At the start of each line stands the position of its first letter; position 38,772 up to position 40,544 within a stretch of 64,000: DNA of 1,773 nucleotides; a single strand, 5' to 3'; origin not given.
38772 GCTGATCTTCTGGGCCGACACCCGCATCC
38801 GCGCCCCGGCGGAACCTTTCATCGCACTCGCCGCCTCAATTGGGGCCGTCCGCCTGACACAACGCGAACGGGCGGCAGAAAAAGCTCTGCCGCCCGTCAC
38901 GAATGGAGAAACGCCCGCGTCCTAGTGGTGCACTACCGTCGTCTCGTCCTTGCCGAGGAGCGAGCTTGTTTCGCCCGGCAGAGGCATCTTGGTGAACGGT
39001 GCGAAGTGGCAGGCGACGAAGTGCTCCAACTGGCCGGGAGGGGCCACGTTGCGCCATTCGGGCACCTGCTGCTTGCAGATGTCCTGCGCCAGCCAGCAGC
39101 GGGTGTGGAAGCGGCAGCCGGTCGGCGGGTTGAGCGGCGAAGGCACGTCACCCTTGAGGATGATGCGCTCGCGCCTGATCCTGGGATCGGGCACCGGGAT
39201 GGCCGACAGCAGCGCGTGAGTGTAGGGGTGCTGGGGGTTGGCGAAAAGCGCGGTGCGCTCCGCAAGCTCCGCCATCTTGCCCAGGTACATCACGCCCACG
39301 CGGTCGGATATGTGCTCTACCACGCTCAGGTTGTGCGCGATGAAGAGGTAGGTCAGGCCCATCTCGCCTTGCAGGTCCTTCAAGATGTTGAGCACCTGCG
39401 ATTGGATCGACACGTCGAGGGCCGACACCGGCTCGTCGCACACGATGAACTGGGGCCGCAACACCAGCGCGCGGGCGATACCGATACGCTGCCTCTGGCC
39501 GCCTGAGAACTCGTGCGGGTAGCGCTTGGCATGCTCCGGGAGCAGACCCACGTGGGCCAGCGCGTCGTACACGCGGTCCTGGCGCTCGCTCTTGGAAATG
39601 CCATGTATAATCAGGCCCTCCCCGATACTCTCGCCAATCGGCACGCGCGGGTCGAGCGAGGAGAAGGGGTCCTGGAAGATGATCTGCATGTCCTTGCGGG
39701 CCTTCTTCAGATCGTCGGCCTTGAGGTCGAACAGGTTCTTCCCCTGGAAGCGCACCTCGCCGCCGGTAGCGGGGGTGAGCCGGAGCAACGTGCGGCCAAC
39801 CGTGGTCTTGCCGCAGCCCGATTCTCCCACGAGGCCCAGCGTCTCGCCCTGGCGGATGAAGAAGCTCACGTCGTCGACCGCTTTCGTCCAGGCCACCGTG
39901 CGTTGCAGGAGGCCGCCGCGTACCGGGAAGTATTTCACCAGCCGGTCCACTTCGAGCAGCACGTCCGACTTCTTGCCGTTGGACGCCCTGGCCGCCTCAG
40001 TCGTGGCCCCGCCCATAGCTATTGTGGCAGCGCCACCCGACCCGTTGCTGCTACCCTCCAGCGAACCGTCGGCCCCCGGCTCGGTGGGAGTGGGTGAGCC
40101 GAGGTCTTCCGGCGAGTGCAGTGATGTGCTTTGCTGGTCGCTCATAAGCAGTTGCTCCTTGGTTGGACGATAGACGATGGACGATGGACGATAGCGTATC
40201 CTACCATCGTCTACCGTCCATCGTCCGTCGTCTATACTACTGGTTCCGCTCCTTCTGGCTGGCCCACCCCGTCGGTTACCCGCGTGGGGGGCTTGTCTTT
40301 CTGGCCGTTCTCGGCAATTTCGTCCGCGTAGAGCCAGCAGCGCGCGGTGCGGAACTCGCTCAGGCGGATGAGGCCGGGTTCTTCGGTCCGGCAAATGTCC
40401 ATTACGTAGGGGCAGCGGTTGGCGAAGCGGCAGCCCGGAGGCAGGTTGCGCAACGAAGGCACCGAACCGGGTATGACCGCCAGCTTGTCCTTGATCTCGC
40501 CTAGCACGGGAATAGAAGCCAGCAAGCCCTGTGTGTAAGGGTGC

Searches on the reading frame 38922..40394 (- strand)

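Call 18: search_protein_families(library=pfam, proteins=[window:38922-40394:-], max_evalue=0.001)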
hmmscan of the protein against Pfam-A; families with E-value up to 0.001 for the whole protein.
window:38922-40394:- (490 aa): 3 families
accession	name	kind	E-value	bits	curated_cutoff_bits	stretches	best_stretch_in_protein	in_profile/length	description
PF00005.33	ABC_tran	-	1.4e-31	110.4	25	1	174-323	2-136/137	ABC transporter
PF08352.17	oligo_HPY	-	3.2e-20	72.7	27.1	1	376-440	2-65/65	Oligopeptide/dipeptide transporter, C-terminal region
PF13304.12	AAA_21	-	0.00081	20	27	0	290-343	232-288/304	AAA domain, putative AbiEii toxin, Type IV TA system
